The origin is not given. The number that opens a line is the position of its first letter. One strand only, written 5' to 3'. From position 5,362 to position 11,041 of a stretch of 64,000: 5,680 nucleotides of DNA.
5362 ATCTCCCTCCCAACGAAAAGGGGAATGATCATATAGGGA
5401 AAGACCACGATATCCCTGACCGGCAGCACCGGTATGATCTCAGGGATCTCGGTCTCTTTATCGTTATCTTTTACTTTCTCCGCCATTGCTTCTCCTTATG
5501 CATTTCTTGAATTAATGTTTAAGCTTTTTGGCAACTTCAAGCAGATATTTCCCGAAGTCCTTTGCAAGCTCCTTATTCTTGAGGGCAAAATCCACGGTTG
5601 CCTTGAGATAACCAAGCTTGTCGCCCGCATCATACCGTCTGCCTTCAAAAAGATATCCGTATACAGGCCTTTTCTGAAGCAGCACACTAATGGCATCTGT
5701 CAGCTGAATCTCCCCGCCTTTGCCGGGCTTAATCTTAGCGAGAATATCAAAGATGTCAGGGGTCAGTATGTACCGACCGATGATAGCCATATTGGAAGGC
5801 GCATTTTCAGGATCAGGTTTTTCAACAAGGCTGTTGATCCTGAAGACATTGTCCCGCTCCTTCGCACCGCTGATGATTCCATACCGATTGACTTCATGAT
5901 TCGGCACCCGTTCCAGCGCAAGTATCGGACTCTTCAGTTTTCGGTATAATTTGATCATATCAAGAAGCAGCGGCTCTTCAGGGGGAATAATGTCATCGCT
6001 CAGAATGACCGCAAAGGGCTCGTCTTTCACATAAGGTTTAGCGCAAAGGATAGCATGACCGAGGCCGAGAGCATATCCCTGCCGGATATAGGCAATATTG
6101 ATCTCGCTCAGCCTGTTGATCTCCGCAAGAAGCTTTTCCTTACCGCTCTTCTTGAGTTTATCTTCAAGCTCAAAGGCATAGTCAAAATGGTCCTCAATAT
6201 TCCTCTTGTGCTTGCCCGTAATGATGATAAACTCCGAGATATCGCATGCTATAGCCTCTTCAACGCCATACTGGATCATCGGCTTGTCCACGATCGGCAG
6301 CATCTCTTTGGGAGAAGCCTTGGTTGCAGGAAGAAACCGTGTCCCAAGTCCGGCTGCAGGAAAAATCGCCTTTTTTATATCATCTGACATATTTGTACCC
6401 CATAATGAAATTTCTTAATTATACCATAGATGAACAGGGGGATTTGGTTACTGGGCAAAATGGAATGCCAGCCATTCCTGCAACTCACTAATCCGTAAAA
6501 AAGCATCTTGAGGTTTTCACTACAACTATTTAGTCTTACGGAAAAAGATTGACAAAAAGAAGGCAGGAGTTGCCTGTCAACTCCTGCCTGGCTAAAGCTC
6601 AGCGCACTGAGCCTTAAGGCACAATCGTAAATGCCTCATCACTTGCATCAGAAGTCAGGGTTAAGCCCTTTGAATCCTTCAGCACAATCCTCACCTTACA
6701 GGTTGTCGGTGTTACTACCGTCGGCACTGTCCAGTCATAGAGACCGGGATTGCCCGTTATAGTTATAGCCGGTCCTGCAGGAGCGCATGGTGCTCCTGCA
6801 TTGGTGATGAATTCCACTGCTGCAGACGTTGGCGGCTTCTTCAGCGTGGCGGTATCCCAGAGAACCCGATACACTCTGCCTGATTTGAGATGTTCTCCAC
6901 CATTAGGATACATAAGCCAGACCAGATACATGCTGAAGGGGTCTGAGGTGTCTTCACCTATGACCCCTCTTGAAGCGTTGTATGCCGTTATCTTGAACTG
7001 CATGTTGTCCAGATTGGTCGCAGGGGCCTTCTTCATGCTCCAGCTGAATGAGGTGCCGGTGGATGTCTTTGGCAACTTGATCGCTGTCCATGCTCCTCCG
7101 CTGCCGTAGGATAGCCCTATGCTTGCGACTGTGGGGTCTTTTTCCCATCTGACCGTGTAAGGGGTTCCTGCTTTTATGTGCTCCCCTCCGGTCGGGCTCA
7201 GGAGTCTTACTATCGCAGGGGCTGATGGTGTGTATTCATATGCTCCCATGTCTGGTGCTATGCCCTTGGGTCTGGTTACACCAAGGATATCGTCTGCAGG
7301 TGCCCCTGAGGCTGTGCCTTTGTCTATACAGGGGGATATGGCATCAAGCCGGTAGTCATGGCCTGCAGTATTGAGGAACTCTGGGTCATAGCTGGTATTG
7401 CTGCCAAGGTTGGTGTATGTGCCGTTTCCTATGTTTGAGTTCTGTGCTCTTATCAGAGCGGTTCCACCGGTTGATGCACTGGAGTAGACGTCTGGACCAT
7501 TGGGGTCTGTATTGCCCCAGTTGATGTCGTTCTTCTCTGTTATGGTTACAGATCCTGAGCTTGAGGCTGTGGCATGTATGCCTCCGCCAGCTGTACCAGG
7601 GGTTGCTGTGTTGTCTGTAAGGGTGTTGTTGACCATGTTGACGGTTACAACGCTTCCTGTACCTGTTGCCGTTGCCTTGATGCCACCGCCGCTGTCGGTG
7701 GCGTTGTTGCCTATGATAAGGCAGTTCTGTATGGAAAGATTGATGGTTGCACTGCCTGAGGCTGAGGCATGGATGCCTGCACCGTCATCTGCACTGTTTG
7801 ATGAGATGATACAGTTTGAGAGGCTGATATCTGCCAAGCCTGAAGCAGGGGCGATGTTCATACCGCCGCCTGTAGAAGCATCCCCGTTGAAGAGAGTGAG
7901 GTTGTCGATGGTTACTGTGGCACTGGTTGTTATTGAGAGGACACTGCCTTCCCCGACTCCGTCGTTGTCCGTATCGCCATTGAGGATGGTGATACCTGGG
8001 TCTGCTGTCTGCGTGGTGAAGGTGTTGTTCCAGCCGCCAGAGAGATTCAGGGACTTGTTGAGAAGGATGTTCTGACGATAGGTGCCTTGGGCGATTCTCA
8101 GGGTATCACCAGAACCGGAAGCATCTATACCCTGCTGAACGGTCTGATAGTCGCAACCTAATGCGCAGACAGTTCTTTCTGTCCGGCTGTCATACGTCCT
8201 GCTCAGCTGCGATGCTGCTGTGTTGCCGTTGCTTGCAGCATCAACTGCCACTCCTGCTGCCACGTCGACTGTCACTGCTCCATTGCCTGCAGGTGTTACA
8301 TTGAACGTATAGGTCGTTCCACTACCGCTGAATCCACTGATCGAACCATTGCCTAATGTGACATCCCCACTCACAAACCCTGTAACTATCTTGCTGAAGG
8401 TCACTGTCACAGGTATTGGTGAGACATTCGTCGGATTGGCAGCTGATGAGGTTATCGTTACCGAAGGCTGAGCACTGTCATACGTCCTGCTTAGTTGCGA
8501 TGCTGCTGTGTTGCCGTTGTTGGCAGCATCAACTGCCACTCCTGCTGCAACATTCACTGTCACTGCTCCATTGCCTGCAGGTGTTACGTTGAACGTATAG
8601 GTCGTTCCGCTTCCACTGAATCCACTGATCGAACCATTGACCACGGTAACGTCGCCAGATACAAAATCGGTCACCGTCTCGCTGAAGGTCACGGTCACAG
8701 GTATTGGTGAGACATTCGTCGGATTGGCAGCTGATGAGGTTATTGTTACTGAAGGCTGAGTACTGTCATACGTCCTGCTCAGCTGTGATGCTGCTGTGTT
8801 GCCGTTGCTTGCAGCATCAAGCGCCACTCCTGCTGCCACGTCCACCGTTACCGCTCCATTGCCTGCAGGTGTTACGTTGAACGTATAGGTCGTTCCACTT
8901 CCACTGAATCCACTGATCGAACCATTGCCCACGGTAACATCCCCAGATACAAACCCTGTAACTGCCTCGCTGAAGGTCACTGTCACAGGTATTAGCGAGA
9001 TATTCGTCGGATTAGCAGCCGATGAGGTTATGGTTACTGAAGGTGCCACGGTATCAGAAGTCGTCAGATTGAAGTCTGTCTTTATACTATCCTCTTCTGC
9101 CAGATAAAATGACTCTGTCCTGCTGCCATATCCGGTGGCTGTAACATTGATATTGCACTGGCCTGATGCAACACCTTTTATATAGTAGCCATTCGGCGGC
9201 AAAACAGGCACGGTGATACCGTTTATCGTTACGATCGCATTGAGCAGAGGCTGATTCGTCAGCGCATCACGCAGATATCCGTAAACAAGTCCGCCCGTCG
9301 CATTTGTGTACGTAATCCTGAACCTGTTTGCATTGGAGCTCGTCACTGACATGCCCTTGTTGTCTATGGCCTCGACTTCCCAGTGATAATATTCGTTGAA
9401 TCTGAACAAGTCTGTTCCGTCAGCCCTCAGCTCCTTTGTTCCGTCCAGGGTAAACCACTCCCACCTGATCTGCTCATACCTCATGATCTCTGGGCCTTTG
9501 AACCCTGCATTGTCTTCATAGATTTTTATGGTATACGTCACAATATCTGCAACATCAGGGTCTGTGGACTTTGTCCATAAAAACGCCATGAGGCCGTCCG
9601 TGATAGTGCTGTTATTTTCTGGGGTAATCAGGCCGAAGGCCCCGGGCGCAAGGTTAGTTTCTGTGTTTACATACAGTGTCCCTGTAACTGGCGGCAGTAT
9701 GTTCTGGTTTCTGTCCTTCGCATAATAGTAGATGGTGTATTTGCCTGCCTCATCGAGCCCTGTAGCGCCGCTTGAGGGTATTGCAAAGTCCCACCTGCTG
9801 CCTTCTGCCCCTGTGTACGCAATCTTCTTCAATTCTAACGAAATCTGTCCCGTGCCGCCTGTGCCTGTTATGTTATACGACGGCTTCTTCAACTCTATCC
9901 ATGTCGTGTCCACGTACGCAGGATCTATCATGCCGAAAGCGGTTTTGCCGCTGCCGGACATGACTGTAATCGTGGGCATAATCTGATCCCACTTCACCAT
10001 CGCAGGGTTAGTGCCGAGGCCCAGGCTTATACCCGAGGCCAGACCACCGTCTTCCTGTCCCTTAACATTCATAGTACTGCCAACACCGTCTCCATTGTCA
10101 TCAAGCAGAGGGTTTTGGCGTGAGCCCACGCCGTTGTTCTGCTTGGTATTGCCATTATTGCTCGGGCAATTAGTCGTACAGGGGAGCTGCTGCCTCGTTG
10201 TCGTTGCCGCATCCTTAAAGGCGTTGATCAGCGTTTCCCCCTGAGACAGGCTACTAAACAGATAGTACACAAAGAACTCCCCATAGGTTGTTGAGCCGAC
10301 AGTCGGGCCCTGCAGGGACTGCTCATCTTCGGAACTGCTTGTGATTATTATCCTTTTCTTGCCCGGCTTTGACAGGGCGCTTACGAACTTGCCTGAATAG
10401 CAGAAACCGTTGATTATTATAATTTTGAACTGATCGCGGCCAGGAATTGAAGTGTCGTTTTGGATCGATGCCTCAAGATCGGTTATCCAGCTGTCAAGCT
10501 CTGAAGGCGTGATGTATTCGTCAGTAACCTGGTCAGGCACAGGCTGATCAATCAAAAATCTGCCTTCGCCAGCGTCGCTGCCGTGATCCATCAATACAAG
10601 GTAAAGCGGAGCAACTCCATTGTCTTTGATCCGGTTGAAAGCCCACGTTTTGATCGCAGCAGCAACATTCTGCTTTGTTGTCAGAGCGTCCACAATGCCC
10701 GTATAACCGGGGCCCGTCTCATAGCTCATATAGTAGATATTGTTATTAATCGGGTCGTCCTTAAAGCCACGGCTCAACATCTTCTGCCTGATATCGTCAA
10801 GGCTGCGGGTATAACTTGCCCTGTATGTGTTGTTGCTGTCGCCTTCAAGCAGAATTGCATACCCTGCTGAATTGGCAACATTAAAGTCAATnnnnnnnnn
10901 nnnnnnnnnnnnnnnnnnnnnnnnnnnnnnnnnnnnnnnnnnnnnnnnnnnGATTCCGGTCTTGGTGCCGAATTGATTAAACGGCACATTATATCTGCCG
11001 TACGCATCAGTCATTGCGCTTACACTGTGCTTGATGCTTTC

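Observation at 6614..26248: One uninterrupted 19.6-kb ORF encoding a 6,544-aa mosaic of propellers, lectin-like and Ig-like domains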

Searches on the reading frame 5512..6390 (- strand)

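Call 8: search_protein_families(library=pfam, proteins=[window:5512-6390:-], max_evalue=0.001)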
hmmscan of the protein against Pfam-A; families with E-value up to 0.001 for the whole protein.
window:5512-6390:- (292 aa): 2 families
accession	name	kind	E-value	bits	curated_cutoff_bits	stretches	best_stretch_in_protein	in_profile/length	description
PF00483.29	NTP_transferase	-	1.6e-32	113.5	21.2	1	8-266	2-240/245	Nucleotidyl transferase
PF12804.13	NTP_transf_3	-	0.00012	22.8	27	1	11-156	4-118/160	MobA-like NTP transferase domain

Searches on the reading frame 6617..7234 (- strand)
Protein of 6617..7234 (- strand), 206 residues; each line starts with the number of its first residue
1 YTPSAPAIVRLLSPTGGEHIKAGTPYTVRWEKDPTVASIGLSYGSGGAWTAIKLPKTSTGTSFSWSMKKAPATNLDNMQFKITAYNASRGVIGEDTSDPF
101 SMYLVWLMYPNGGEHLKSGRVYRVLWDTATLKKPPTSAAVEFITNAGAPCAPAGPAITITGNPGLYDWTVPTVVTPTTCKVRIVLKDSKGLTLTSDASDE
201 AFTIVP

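Call 57: search_protein_families(library=pfam, proteins=[window:6617-7234:-], max_evalue=1)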
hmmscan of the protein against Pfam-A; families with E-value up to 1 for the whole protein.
window:6617-7234:- (206 aa): 5 families
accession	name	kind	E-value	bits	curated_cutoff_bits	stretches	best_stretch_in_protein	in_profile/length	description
PF10342.15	Kre9_KNH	-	3.5e-06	28.1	24.6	1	13-86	1-79/94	Kre9/KNH-like N-terminal Ig-like domain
PF23722.1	Beta-sand_DEX1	-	0.028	15.5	27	1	160-194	57-91/99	DEX1 beta-sandwich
PF23926.2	LtfC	-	0.12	13.4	27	0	36-123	31-99/100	LtfC-like, beta-sandwich domain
PF05345.18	He_PIG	-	0.13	13.1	24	1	127-194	24-88/96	Putative Ig domain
PF17957.7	Big_7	-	0.18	12.9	24.1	0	9-83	3-69/70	Bacterial Ig domain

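Call 77: predict_structure(alignment_id=A2)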
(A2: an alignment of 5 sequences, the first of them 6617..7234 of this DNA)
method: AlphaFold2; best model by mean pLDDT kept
length: 206 residues; sequences in the alignment: 5
mean_pLDDT: 87.7   pTM: 0.76
mean pLDDT of the five models: 87.7, 84.6, 84.5, 84.1, 84.1
residues with pLDDT >= 90: 117; 70-90: 77; 50-70: 8; < 50: 4
segments of 3 or more residues with pLDDT < 50: 1-4
pLDDT, mean of each block of 10 residues (from residue 1): 62 86 89 89 87 75 85 89 91 92 92 90 91 89 91 85 88 92 93 93 93
secondary structure, 60 per line:
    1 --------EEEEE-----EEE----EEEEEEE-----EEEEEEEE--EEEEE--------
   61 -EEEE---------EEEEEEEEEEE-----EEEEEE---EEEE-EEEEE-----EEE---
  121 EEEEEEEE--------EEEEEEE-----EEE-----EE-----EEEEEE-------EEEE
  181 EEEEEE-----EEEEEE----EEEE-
elements in order: E9-13 E19-21 E26-32 E38-45 E48-52 E62-65 E75-85 E91-96 E100-103 E105-109 E115-117 E121-128 E137-143 E149-151 E164-169 E177-186 E192-197 E202-205

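Call 80: fold_search(model_id=the predicted structure, library=pdb)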
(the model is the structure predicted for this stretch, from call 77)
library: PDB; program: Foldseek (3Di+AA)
matches with E <= 10: 1967; with E <= 0.001: 146
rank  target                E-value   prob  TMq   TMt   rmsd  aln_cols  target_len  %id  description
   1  3pdd                  2.0e-08  1.00  0.32  0.35  13.4       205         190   14  Structures of Clostridium thermocellum CbhA fibronectin(III)-like modules (released 2011-11-23)
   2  9fz9_A                2.1e-07  1.00  0.33  0.14  11.6       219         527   11  Glycoside Hydrolase Family 157 from Labilibaculum antarcticum, wild type SeMet derivative (LaGH157) (released 2025-07-16)
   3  9g4n_C                4.7e-07  1.00  0.32  0.15  11.6       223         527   12  Glycoside Hydrolase Family 157 from Labilibaculum antarcticum (LaGH157) E224A mutant in complex with Laminaritriose an (released 2025-05-21)
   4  9fz9_C                5.5e-07  1.00  0.33  0.14  11.5       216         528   11  Glycoside Hydrolase Family 157 from Labilibaculum antarcticum, wild type SeMet derivative (LaGH157) (released 2025-07-16)
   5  9g4n_B                8.3e-07  1.00  0.33  0.15  11.2       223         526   11  Glycoside Hydrolase Family 157 from Labilibaculum antarcticum (LaGH157) E224A mutant in complex with Laminaritriose an (released 2025-05-21)
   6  9g5g_A                1.6e-06  1.00  0.34  0.15  11.8       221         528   11  Glycoside Hydrolase Family 157 from Labilibaculum antarcticum (LaGH157) in complex with Laminaribiose (released 2025-05-21)
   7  9g4n_A                2.0e-06  1.00  0.32  0.14  11.6       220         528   11  Glycoside Hydrolase Family 157 from Labilibaculum antarcticum (LaGH157) E224A mutant in complex with Laminaritriose an (released 2025-05-21)
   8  2vra_B                4.2e-06  1.00  0.30  0.30  13.5       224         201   12  Drosophila Robo IG1-2 (monoclinic form) (released 2008-04-08)
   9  2vra_D                7.2e-06  1.00  0.29  0.31  13.3       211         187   12  Drosophila Robo IG1-2 (monoclinic form) (released 2008-04-08)
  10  1qg3_B                7.2e-06  1.00  0.28  0.29  13.9       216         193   12  CRYSTAL STRUCTURE OF A TANDEM PAIR OF FIBRONECTIN TYPE III DOMAINS FROM THE CYTOPLASMIC TAIL OF INTEGRIN ALPHA6 BETA4 (released 1999-08-20)
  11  8eok_G                7.5e-06  1.00  0.34  0.16   9.8       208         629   13  Structure of the C3bB proconvertase in complex with lufaxin and factor Xa (released 2023-08-30)
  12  7zgj_A                9.3e-06  1.00  0.35  0.16   9.6       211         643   12  Trypanosoma brucei gambiense ISG65 in complex with human complement component C3 (released 2023-04-05)
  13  3t4a_A                9.8e-06  1.00  0.33  0.16   8.9       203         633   11  Structure of a truncated form of Staphylococcal Complement Inhibitor B bound to human C3c at 3.4 Angstrom resolution (released 2011-11-23)
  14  2qki_A                1.4e-05  1.00  0.34  0.16   8.5       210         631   11  Human C3c in complex with the inhibitor compstatin (released 2007-08-14)
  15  3nms_A                1.4e-05  1.00  0.32  0.15   9.2       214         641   12  Staphylococcal Complement Inhibitor (SCIN) in complex with Human Complement C3c (released 2010-08-04)
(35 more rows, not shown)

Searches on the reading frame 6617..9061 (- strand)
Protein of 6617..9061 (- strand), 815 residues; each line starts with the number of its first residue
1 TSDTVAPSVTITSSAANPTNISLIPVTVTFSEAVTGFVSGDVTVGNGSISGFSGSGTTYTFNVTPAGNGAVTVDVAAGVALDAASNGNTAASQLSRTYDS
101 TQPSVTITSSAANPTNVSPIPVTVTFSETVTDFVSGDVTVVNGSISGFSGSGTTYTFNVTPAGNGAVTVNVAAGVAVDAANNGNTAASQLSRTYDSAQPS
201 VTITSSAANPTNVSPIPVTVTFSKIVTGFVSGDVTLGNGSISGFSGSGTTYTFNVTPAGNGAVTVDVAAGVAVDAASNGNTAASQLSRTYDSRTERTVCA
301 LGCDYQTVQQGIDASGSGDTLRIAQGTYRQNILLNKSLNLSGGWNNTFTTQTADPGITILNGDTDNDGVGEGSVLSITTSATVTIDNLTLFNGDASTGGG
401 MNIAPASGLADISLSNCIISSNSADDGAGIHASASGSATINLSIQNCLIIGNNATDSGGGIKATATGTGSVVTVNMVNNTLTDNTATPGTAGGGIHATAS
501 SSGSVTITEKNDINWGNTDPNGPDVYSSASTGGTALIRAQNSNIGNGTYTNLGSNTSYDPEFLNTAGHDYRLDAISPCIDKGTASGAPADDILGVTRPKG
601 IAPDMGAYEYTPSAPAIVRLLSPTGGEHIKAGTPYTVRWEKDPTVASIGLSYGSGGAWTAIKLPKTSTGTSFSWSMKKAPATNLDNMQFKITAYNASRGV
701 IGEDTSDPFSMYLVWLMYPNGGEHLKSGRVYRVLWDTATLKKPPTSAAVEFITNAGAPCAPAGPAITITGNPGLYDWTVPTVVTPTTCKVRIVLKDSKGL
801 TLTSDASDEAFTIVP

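Call 11: search_protein_families(library=pfam, proteins=[window:6617-9061:-], max_evalue=0.1)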
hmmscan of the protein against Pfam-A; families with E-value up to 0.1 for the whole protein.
window:6617-9061:- (815 aa): 3 families
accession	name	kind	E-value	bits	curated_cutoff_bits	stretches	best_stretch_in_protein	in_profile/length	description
PF19078.6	Big_12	-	5.1e-42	142.7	27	3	3-93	1-97/102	Bacterial Ig-like domain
PF10342.15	Kre9_KNH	-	0.0021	19.2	24.6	1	622-695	1-79/94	Kre9/KNH-like N-terminal Ig-like domain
PF06586.17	TraK_N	-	0.026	15.3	24.8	0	138-170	58-90/100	TraK N-terminal domain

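Call 28: search_protein_families(library=ncbifam, proteins=[window:6617-9061:-], max_evalue=0.01)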
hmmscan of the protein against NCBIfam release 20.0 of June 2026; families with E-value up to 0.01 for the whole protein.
window:6617-9061:- (815 aa): 2 families
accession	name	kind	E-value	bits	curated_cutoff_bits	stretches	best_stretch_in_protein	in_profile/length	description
NF041518.1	choice_anch_Q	domain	9.1e-11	41.8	25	1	569-610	16-57/58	choice-of-anchor Q domain-containing protein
TIGR04247.1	NosD_copper_fam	subfamily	4.2e-05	22.3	300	1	309-478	2-146/377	nitrous oxide reductase family maturation protein NosD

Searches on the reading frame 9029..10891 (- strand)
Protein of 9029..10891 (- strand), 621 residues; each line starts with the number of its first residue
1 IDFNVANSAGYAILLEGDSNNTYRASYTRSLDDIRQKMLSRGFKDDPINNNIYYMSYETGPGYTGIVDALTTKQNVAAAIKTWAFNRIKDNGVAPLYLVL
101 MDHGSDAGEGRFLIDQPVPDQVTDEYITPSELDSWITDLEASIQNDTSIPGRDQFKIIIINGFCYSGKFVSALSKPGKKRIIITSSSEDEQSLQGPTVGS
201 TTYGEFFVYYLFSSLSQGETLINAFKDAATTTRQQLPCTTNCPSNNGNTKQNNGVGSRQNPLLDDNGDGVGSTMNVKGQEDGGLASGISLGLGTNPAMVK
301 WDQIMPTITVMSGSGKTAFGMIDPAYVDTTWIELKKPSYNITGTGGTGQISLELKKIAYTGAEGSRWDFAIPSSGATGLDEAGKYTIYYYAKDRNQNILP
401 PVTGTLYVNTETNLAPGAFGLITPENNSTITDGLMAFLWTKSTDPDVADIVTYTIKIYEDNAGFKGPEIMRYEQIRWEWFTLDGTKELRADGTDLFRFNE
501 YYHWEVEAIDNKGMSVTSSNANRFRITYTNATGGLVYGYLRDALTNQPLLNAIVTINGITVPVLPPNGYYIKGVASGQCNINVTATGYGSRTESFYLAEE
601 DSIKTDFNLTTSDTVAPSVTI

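Call 11: search_protein_families(library=pfam, proteins=[window:9029-10891:-], max_evalue=0.1)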
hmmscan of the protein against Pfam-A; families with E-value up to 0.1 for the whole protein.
window:9029-10891:- (621 aa): 3 families
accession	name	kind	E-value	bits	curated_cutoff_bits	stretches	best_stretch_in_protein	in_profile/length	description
PF13620.12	CarboxypepD_reg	-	0.00012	22.8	32.3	1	536-610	2-82/82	Carboxypeptidase regulatory-like domain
PF12985.13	DUF3869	-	0.00045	20.8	24.5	1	541-597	13-68/85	Domain of unknown function (DUF3869)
PF13715.12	CarbopepD_reg_2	-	0.0011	19.4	32.2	1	537-616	2-83/88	CarboxypepD_reg-like domain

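Call 28: search_protein_families(library=ncbifam, proteins=[window:9029-10891:-], max_evalue=0.01)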
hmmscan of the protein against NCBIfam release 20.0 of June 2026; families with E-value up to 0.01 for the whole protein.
window:9029-10891:- (621 aa): 1 family
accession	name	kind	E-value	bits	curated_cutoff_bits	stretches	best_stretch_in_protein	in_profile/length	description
NF052345.1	S_layer_anammox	exception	1.2e-05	22.9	1400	1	526-620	1304-1402/1596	Kustd1514 family S-layer glycoprotein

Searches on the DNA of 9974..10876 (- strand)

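Call 93: search_rna_families(sources=[L085, L121, L129, L130, L138, L108, L115, L151, L126], threshold=gathering)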
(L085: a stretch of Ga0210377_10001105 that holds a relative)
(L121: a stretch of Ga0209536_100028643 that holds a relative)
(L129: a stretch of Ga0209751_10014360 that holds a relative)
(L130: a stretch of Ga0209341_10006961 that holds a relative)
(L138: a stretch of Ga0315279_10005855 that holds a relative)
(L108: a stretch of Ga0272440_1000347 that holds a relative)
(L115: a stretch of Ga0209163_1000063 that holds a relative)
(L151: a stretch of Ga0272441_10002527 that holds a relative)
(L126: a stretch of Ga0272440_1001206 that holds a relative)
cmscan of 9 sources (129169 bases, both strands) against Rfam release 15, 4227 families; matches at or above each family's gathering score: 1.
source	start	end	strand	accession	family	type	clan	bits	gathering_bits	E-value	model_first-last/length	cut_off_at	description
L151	19369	19631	+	RF02005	group-II-D1D4-6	Intron;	CL00102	102.1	49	2e-27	1-225/225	no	Group II catalytic intron D1-D4-6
